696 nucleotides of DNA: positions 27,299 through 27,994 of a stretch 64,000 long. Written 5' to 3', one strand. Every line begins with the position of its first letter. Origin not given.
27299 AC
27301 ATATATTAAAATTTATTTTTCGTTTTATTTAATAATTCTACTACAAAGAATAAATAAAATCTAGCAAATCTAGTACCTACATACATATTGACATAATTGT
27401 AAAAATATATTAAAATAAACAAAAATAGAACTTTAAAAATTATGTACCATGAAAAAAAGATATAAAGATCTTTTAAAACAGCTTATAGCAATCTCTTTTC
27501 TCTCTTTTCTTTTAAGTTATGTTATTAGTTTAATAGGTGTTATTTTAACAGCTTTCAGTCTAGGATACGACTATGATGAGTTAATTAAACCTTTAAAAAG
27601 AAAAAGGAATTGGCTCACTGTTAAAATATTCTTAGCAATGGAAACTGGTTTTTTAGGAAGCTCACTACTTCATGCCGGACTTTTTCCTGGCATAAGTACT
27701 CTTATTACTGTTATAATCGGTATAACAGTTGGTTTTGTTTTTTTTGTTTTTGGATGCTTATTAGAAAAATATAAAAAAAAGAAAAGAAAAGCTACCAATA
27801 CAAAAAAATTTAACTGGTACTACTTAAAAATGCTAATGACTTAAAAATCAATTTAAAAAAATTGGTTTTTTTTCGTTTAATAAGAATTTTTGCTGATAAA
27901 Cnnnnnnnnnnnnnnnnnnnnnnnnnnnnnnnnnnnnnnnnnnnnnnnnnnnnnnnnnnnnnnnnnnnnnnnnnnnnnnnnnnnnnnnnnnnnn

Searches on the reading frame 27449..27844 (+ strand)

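Call 44: search_protein_families(library=pfam, proteins=[window:27449-27844:+], max_evalue=1)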
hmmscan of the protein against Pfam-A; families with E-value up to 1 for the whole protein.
window:27449-27844:+ (131 aa): 9 families
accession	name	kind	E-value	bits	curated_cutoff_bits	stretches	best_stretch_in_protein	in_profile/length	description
PF07264.17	EI24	-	0.0019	18.8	32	1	9-123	58-174/199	Sulfate transporter CysZ/Etoposide-induced protein 2.4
PF04103.21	CD20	-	0.02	15.4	27.9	1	10-43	57-90/156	CD20-like family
PF12811.12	BaxI_1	-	0.066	13.2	26.2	1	21-45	169-193/233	Bax inhibitor 1 like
PF01757.29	Acyl_transf_3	-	0.089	12.3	31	1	26-121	141-213/326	Acyltransferase domain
PF08122.17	NDUF_B12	-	0.098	12.9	22.7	1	82-112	19-49/55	NADH-ubiquinone oxidoreductase B12 subunit family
PF03302.18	VSP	-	0.16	11.2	31.4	1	57-103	347-393/397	Giardia variant-specific surface protein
PF00487.30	FA_desaturase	-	0.17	12.1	29.7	1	15-117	98-194/253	Fatty acid desaturase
PF01940.21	DUF92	-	0.23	11.2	27.5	1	60-117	7-66/251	Integral membrane protein DUF92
PF01034.25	Syndecan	-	0.37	11.2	25.2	1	84-112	8-36/64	Syndecan domain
